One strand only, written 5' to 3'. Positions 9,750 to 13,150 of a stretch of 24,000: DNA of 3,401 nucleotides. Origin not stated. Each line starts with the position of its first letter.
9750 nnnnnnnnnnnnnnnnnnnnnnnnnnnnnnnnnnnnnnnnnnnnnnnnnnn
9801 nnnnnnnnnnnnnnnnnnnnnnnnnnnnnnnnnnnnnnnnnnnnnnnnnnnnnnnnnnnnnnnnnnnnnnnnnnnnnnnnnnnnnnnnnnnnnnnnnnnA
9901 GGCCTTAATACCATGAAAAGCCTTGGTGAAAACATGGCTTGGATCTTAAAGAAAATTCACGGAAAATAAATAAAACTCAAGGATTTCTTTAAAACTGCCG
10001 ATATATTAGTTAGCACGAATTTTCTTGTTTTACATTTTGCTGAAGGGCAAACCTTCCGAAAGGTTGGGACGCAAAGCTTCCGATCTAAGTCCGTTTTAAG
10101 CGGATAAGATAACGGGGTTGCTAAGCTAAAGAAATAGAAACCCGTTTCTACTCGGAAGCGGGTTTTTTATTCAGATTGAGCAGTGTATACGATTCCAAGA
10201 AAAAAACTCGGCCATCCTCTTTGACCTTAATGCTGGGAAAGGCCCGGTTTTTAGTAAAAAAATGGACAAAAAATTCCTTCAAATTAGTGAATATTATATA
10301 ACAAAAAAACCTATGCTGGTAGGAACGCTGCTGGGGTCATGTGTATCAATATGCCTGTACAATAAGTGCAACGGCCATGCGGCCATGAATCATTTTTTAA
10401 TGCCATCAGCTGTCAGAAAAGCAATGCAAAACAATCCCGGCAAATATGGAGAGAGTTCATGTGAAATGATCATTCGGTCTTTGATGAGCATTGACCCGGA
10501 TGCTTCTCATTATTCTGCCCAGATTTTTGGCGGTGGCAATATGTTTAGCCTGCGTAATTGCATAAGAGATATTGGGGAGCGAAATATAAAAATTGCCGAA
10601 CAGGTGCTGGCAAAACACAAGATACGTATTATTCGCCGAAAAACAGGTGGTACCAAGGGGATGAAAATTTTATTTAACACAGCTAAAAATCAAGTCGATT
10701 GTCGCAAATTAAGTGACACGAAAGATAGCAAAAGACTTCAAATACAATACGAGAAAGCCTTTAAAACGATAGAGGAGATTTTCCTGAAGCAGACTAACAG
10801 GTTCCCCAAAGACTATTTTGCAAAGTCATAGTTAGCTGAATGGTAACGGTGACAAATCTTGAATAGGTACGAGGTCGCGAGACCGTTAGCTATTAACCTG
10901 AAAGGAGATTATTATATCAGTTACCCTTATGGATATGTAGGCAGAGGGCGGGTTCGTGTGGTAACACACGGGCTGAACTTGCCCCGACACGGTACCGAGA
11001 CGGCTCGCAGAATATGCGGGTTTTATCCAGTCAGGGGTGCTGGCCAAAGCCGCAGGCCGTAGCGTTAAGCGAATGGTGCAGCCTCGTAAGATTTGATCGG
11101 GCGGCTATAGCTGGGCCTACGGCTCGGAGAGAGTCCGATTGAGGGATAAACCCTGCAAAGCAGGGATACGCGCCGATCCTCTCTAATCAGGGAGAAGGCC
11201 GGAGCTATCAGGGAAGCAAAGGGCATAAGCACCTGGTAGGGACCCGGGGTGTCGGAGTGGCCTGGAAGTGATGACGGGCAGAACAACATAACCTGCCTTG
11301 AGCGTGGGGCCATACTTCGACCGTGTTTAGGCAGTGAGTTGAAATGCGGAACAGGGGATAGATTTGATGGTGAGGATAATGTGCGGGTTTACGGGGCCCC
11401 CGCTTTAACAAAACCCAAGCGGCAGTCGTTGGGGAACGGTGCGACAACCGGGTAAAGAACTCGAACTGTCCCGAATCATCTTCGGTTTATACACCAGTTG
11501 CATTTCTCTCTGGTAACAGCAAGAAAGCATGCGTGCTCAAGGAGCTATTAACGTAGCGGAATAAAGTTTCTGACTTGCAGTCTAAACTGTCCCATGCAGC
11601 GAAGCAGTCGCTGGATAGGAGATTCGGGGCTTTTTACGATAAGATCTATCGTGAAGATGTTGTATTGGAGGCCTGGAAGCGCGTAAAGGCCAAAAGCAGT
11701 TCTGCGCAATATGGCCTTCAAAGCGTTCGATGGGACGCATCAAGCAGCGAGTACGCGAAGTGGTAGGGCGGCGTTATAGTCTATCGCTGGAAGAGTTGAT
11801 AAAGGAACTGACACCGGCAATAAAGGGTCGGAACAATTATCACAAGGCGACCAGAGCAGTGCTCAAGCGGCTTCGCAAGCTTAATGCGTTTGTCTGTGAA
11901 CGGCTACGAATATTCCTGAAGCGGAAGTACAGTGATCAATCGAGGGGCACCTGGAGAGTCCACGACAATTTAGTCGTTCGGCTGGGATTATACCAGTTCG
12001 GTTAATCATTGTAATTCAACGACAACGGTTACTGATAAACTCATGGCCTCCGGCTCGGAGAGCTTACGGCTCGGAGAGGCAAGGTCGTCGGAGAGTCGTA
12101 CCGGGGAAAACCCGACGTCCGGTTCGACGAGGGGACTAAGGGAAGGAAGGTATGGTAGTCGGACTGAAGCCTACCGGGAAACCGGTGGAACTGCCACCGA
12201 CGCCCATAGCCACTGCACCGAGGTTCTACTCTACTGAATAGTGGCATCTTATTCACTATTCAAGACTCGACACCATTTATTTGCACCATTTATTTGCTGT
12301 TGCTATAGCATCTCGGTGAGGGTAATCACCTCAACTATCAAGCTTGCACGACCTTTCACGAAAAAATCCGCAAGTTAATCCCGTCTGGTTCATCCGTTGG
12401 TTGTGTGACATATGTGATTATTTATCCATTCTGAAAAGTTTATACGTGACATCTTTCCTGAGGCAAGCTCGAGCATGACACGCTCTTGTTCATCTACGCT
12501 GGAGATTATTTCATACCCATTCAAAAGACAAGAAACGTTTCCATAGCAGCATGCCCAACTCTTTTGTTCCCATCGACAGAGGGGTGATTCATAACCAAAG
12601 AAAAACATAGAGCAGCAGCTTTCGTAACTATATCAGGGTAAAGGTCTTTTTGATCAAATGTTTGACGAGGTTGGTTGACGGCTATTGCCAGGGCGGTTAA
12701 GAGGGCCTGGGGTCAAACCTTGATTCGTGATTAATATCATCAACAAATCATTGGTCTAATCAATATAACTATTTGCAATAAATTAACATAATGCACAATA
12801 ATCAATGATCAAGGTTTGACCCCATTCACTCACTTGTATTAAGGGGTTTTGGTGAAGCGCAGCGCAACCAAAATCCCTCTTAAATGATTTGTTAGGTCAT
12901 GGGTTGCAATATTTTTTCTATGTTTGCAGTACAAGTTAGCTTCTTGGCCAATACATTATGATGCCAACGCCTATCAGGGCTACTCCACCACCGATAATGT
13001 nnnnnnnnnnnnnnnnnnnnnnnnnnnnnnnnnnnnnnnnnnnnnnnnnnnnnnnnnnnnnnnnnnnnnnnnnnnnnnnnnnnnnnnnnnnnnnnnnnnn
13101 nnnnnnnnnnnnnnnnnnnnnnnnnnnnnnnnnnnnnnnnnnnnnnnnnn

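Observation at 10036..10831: c-di-GMP-I riboswitch driving a stand-alone CheD-like deamidase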

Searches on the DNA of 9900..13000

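Call 29: search_rna_families(source=window, start=9900, end=13000, threshold=evalue, max_evalue=1, show_alignments=4)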
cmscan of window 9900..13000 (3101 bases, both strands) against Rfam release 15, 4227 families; matches with E-value up to 1: 4.
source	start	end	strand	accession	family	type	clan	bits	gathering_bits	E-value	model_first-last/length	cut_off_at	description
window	10036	10125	+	RF01051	c-di-GMP-I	Cis-reg; riboswitch;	CL00126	70.5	35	4e-13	1-87/87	no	c-di-GMP-I riboswitch aptamer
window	12710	12822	+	RF04225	MIR7502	Gene; miRNA;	-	31.4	71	0.59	1-143/143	no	MIR7502 microRNA precursor family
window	12091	12234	+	RF00029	Intron_gpII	Intron;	-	21.7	40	0.32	1-77/77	no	Group II catalytic intron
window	10899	11067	+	RF02003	group-II-D1D4-4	Intron;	CL00102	19.6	49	0.19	1-138/138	no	Group II catalytic intron D1-D4-4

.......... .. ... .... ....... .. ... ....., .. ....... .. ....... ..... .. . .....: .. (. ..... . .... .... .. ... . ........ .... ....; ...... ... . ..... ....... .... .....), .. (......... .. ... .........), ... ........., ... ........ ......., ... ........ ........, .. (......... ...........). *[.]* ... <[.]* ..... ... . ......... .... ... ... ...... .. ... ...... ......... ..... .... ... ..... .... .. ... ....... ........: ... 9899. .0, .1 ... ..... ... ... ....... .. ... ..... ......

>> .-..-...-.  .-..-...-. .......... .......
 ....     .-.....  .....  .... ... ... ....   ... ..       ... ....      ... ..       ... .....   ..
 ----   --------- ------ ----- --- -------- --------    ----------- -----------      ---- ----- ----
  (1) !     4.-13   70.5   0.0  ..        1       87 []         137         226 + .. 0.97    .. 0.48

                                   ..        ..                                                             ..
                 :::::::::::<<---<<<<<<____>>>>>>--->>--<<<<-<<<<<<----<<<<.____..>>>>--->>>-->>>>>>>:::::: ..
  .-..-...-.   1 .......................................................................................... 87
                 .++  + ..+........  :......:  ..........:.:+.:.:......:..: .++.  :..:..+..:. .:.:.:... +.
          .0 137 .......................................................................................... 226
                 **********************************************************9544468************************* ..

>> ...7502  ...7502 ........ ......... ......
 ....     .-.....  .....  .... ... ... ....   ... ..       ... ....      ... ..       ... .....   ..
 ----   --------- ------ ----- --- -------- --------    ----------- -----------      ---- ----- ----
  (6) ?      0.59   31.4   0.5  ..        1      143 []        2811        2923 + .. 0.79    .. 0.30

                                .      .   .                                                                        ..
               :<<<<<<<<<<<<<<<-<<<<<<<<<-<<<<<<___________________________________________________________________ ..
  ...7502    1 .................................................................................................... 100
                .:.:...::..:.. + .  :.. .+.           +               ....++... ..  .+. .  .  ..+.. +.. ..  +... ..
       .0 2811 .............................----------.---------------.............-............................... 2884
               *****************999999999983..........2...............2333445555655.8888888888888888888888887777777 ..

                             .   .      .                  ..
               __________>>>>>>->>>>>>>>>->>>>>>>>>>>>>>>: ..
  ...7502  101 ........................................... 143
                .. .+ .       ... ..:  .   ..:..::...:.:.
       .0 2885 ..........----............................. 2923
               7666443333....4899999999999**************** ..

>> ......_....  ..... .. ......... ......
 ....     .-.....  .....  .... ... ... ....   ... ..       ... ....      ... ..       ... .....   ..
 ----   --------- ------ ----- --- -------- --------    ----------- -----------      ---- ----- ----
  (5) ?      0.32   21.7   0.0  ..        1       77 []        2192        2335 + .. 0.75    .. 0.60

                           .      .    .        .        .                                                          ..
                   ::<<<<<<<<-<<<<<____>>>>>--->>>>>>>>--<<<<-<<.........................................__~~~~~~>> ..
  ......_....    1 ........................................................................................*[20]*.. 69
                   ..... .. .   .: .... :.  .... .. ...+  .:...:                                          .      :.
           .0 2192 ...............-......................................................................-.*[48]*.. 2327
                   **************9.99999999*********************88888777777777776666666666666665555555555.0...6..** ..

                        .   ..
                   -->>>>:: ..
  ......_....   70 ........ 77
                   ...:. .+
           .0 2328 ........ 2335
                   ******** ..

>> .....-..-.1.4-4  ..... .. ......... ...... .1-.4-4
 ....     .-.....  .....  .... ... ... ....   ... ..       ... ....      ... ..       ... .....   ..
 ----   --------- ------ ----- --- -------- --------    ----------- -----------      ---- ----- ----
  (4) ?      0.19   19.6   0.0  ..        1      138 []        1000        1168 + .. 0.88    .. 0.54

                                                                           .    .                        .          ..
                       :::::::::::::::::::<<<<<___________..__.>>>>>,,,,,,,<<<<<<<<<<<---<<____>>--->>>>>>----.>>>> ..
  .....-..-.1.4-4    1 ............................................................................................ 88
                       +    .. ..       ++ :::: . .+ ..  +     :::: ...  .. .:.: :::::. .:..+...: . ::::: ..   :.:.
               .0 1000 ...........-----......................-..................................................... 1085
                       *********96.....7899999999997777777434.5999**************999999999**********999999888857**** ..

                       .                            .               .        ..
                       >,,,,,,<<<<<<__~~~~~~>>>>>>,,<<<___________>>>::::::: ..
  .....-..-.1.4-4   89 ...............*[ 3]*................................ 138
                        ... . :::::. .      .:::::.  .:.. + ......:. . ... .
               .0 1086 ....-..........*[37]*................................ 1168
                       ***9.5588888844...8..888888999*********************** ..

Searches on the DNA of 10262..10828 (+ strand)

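Call 23: search_rna_families(sources=[L081, L082, L083, L084, L085, L086, L087, L088, L089, L090, L001, L002, L003, L004, L006, L011, L012, L013, L014, L021], threshold=gathering)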
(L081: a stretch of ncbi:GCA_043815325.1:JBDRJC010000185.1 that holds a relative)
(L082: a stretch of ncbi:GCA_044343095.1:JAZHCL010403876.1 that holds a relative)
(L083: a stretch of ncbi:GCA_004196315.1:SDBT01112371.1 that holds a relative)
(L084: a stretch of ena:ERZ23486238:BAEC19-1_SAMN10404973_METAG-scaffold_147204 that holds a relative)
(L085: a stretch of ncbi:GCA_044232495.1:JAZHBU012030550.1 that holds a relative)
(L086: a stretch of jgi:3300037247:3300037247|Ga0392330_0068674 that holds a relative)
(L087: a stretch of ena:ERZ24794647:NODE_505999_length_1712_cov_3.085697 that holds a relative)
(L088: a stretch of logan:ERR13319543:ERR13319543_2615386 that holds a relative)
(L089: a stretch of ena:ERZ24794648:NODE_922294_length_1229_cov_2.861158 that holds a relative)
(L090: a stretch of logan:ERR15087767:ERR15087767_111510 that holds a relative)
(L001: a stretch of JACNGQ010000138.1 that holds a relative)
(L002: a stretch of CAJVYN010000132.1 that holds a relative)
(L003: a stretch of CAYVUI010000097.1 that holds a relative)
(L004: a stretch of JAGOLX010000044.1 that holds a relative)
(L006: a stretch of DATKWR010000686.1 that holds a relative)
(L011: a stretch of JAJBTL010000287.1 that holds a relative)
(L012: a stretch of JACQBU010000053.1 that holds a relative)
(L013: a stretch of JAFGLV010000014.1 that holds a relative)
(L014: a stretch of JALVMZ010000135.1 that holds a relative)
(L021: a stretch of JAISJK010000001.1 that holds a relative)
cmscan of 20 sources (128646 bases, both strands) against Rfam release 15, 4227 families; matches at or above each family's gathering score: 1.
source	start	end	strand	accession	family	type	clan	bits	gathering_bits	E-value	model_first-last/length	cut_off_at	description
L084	377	462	+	RF01051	c-di-GMP-I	Cis-reg; riboswitch;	CL00126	35.2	35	0.0071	1-87/87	no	c-di-GMP-I riboswitch aptamer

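Call 26: search_rna_families(sources=[L081, L082, L083, L084, L085, L086, L087, L088, L089], threshold=evalue, max_evalue=1, show_alignments=3)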
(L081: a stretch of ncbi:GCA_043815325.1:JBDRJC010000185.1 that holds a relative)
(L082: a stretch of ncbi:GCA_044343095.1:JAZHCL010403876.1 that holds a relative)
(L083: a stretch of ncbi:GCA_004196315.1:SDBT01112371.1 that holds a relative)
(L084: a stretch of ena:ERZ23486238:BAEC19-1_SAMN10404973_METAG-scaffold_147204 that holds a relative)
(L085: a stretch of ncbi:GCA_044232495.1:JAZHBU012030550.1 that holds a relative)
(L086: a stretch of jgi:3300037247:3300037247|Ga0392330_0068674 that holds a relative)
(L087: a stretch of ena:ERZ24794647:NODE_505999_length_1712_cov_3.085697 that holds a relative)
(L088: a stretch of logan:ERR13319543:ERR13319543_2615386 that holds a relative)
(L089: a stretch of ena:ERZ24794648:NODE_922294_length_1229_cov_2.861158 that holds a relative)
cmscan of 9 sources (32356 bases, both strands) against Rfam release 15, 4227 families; matches with E-value up to 1: 1.
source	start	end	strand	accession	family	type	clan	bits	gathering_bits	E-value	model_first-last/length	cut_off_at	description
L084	377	462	+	RF01051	c-di-GMP-I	Cis-reg; riboswitch;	CL00126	35.2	35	0.0018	1-87/87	no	c-di-GMP-I riboswitch aptamer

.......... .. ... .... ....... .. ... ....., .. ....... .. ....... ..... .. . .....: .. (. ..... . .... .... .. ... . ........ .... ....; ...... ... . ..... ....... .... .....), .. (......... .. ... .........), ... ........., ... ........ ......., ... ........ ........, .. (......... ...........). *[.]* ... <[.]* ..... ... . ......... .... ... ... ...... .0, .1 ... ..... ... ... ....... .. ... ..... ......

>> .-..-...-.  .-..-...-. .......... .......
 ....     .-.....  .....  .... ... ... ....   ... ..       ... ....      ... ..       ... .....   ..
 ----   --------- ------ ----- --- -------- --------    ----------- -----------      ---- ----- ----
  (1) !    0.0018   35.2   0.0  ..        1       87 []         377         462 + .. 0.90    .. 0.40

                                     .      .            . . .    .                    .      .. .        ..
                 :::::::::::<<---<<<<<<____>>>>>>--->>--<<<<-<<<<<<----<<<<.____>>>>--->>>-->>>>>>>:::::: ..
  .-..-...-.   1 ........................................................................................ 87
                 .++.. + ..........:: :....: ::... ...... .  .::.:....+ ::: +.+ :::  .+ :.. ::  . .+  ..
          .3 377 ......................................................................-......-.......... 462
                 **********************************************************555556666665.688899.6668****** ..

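Call 39: search_rna_families(sources=[L092, L093, L094, L095, L096, L097, L098, L099, L100, L101, L005, L007, L008, L009, L010, L015, L016], threshold=gathering)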
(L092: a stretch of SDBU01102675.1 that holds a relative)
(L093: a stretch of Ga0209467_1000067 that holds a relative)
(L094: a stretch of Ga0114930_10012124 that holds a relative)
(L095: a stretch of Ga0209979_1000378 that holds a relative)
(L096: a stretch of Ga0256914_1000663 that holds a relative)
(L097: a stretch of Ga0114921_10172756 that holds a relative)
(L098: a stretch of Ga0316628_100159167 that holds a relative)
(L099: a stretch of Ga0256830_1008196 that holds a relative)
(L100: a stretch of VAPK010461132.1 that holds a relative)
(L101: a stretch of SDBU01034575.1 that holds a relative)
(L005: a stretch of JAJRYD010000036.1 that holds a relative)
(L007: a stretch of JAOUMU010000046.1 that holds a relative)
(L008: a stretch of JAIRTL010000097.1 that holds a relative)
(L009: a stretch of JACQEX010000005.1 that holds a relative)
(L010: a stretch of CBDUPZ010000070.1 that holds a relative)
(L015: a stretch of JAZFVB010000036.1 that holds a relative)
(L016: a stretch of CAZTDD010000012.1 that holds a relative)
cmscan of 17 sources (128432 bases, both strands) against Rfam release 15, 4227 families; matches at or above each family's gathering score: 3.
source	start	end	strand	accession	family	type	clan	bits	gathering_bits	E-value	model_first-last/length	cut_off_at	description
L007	5353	5426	+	RF00005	tRNA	Gene; tRNA;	CL00001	69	29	1.2e-12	1-71/71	no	tRNA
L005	7662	7736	-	RF00005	tRNA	Gene; tRNA;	CL00001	68.1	29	2.1e-12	1-71/71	no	tRNA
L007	2218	2290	-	RF00005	tRNA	Gene; tRNA;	CL00001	67.1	29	4e-12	1-71/71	no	tRNA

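Call 82: search_rna_families(sources=[L103, L104, L105, L106, L111, L102], threshold=gathering, show_alignments=4)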
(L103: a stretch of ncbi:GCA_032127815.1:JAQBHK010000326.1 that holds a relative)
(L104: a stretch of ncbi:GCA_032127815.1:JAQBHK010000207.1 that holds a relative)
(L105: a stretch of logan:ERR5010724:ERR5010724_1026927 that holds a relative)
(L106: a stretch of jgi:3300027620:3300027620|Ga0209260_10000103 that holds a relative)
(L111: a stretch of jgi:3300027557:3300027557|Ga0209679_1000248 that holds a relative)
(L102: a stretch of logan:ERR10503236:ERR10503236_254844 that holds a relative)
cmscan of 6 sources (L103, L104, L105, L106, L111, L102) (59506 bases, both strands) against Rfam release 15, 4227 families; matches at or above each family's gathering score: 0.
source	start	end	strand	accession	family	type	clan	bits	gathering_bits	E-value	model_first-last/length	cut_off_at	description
